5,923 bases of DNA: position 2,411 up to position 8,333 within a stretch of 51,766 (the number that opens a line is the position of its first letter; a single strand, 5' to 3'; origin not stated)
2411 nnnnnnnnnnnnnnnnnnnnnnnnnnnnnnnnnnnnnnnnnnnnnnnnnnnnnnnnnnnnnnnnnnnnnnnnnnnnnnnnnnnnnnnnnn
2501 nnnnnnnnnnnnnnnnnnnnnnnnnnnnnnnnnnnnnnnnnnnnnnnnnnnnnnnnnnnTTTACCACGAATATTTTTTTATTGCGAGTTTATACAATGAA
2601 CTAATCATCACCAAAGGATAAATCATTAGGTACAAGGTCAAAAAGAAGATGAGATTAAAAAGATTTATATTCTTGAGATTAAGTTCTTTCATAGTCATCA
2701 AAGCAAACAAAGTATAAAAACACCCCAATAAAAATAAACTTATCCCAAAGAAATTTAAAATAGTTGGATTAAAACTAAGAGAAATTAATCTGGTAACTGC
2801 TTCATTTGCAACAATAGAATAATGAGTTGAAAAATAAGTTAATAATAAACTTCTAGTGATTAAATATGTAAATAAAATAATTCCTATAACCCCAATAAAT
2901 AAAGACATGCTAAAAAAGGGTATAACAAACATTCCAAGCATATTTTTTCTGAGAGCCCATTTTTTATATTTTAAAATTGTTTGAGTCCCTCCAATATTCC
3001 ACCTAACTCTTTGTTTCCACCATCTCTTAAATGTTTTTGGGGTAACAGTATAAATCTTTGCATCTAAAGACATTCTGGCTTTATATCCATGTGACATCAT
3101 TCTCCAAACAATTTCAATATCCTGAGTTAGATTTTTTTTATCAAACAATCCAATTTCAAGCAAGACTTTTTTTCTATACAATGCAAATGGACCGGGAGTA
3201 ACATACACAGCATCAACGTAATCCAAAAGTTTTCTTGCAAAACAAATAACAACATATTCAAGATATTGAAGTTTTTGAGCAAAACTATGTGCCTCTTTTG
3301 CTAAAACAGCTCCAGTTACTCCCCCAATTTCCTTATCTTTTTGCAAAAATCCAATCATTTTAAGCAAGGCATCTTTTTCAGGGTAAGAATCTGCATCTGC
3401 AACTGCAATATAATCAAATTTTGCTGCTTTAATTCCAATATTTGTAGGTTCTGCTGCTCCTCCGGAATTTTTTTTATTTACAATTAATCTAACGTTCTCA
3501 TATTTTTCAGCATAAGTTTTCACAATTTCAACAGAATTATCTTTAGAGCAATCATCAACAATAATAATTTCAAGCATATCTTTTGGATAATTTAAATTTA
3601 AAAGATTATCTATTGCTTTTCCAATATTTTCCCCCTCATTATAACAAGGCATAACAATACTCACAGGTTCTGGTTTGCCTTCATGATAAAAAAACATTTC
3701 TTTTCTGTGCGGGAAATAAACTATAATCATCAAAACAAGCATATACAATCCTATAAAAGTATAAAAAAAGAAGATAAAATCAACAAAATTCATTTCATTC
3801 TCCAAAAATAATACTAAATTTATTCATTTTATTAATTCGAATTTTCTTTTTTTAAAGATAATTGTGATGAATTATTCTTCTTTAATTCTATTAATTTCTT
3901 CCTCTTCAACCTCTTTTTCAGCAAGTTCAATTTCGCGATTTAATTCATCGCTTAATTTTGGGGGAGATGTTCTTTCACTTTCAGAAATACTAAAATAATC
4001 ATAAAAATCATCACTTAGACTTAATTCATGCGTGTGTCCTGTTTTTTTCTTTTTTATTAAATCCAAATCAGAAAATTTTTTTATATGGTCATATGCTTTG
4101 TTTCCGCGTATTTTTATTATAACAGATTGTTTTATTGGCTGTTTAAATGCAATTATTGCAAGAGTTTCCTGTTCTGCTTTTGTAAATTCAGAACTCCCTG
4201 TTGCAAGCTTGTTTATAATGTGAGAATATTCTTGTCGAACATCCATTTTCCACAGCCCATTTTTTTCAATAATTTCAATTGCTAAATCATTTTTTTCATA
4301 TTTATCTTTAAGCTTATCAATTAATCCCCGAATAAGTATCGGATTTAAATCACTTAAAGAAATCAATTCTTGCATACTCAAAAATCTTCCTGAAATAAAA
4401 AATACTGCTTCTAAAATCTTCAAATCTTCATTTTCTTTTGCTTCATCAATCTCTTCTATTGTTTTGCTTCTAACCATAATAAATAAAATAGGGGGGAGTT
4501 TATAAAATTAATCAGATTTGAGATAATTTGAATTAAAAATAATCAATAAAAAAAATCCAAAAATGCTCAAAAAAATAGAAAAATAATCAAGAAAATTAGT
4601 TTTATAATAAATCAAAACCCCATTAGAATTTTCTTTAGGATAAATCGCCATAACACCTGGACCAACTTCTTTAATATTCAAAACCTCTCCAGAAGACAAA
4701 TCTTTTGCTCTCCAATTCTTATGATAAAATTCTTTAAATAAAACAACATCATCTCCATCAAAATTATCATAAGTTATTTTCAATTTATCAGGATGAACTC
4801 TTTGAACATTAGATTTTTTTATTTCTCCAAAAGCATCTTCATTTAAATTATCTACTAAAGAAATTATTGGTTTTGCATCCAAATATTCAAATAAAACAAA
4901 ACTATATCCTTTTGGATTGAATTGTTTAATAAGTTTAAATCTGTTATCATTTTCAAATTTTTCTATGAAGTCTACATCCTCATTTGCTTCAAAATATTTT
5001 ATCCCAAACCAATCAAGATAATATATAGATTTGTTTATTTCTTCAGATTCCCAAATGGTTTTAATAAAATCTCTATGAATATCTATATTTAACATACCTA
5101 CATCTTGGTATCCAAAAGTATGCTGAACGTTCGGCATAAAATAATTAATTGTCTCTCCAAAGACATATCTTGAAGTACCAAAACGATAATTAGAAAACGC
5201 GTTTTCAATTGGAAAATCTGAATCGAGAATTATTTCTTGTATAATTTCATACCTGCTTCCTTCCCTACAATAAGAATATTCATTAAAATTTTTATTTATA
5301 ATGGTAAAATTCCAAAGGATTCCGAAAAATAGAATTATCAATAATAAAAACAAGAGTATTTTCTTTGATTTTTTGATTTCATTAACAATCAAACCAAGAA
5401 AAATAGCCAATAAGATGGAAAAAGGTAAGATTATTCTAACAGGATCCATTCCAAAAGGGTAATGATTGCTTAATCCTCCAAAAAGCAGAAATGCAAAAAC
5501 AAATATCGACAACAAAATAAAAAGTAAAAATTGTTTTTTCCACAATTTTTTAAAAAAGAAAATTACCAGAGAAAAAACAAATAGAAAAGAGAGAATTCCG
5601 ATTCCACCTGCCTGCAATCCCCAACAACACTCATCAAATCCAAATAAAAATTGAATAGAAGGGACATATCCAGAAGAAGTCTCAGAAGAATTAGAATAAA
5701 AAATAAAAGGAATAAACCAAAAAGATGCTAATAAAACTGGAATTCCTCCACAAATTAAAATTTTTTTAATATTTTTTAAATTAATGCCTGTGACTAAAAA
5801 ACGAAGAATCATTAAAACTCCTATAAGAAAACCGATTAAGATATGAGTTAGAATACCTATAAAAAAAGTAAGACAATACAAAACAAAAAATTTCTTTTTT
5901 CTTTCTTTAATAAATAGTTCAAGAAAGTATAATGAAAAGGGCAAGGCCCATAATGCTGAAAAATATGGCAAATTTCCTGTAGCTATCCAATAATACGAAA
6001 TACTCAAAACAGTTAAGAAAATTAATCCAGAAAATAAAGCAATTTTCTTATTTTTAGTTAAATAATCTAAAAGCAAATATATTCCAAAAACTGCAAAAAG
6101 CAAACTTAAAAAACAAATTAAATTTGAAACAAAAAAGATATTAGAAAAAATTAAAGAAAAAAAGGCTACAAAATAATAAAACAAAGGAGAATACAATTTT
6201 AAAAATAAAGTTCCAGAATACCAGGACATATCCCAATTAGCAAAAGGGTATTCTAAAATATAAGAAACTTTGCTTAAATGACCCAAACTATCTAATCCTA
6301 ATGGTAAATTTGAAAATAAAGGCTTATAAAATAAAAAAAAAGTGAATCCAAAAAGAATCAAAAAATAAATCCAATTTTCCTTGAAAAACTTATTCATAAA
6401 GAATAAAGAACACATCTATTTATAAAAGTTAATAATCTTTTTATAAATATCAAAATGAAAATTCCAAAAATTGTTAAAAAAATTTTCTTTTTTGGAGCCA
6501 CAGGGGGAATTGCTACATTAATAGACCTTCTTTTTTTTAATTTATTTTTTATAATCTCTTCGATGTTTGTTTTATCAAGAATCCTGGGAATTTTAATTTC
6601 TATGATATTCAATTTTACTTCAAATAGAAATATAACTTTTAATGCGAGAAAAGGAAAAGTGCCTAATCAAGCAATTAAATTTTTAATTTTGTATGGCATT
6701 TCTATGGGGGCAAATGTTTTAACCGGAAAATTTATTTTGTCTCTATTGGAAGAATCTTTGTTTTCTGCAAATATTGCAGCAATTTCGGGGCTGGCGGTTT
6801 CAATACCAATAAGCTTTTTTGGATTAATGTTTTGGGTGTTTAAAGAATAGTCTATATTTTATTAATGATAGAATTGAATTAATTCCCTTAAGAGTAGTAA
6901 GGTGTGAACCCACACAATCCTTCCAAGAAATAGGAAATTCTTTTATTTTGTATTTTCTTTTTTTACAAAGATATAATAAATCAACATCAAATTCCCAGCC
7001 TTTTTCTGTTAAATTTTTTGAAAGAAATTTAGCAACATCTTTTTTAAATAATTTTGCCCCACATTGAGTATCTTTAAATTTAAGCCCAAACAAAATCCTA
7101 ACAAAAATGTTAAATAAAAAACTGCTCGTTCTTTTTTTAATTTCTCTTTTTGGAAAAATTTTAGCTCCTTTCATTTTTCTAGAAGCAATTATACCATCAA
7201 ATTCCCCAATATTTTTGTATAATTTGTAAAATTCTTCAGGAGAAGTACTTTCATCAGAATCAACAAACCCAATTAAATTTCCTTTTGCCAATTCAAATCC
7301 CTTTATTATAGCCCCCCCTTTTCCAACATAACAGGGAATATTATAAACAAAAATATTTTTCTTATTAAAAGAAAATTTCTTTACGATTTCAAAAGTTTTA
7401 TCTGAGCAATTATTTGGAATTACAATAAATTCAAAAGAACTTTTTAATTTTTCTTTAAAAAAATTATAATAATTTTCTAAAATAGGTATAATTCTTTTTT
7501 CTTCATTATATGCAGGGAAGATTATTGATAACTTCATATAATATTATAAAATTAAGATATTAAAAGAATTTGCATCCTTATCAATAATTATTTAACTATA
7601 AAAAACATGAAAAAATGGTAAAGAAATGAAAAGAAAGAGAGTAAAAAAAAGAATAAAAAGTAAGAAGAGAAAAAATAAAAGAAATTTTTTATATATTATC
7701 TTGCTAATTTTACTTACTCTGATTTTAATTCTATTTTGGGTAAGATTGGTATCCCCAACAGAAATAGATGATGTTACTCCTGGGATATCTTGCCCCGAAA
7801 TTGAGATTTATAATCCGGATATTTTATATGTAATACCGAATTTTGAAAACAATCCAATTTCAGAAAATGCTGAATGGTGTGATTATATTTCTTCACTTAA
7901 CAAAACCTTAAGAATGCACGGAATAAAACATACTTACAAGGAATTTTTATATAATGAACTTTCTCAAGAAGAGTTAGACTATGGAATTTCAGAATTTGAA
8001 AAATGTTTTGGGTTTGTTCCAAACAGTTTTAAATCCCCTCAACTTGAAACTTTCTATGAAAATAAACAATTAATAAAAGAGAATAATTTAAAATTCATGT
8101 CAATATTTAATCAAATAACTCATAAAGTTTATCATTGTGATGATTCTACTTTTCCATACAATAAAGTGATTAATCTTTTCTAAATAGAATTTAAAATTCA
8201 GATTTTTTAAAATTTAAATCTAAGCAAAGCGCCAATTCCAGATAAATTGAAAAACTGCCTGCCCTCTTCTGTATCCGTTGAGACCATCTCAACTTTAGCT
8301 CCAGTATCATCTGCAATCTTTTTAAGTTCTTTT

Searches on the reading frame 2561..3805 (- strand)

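Call 69: search_protein_families(library=pfam, proteins=[window:2561-3805:-], max_evalue=0.00001)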
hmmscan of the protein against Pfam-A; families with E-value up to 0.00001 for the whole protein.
window:2561-3805:- (414 aa): 6 families
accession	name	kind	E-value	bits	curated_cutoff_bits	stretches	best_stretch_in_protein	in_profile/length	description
PF00535.33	Glycos_transf_2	-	2.9e-34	118.9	23.3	1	49-218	1-167/168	Glycosyl transferase family 2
PF13641.12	Glyco_tranf_2_3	-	8.1e-31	108.2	27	1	46-270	2-228/230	Glycosyltransferase like family 2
PF13632.12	Glyco_trans_2_3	-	1.5e-19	71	27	1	132-332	1-193/198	Glycosyl transferase family group 2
PF10111.15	Glyco_tranf_2_2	-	4.2e-10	40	27.3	1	49-238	1-201/276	Glycosyltransferase like family 2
PF03142.21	Chitin_synth_2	-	1.1e-09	37.9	27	1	123-213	195-287/527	Chitin synthase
PF13506.12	Glyco_transf_21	-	1.8e-09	37.8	21.7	1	123-270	24-173/174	Glycosyl transferase family 21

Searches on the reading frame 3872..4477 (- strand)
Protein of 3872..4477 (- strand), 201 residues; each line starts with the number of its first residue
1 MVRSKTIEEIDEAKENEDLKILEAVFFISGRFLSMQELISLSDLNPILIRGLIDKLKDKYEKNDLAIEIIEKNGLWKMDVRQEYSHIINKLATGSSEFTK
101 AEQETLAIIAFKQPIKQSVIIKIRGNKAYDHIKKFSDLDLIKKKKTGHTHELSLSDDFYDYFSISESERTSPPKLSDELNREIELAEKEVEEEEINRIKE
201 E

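Call 67: search_protein_families(library=pfam, proteins=[window:3872-4477:-], max_evalue=0.0001)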
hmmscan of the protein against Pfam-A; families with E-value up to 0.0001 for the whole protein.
window:3872-4477:- (201 aa): 1 family
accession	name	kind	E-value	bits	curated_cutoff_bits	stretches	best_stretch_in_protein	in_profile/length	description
PF04079.22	SMC_ScpB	-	1.8e-33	115.8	27.4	1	21-167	2-154/160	Segregation and condensation complex subunit ScpB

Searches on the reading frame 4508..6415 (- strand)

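Call 67: search_protein_families(library=pfam, proteins=[window:4508-6415:-], max_evalue=0.0001)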
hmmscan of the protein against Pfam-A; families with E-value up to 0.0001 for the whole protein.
window:4508-6415:- (635 aa): 1 family
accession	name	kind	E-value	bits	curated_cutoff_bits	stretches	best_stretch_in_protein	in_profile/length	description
PF10131.15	PTPS_related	-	1.4e-12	47.3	26.4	1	73-373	2-310/621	6-pyruvoyl-tetrahydropterin synthase related domain; membrane protein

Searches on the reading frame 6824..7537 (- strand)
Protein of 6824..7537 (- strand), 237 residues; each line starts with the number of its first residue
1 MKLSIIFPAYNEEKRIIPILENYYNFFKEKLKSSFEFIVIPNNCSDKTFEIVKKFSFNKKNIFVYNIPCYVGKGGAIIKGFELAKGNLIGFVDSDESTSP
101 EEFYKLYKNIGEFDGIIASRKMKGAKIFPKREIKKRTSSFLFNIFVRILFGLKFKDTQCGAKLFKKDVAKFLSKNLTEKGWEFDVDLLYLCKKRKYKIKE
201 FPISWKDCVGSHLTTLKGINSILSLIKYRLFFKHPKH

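Call 67: search_protein_families(library=pfam, proteins=[window:6824-7537:-], max_evalue=0.0001)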
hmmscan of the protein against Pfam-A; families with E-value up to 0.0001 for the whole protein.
window:6824-7537:- (237 aa): 2 families
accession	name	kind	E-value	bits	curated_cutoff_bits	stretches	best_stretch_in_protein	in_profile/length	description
PF00535.33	Glycos_transf_2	-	2.5e-20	73.5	23.3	1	4-169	1-164/168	Glycosyl transferase family 2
PF10111.15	Glyco_tranf_2_2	-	1.7e-08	34.7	27.3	1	4-110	1-106/276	Glycosyltransferase like family 2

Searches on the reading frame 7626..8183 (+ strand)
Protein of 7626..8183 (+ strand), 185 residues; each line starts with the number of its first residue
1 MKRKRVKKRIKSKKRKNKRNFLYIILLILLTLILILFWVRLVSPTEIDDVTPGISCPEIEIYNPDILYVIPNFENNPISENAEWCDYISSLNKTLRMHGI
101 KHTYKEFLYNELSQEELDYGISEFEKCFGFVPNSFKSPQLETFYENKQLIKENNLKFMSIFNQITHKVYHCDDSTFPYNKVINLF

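Call 67: search_protein_families(library=pfam, proteins=[window:7626-8183:+], max_evalue=0.0001)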
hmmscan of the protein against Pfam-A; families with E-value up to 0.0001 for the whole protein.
window:7626-8183:+ (185 aa): 1 family
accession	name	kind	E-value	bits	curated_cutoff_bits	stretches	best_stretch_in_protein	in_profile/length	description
PF10096.14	DUF2334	-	1.8e-06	28.1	26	1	66-169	33-152/203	Uncharacterized protein conserved in bacteria (DUF2334)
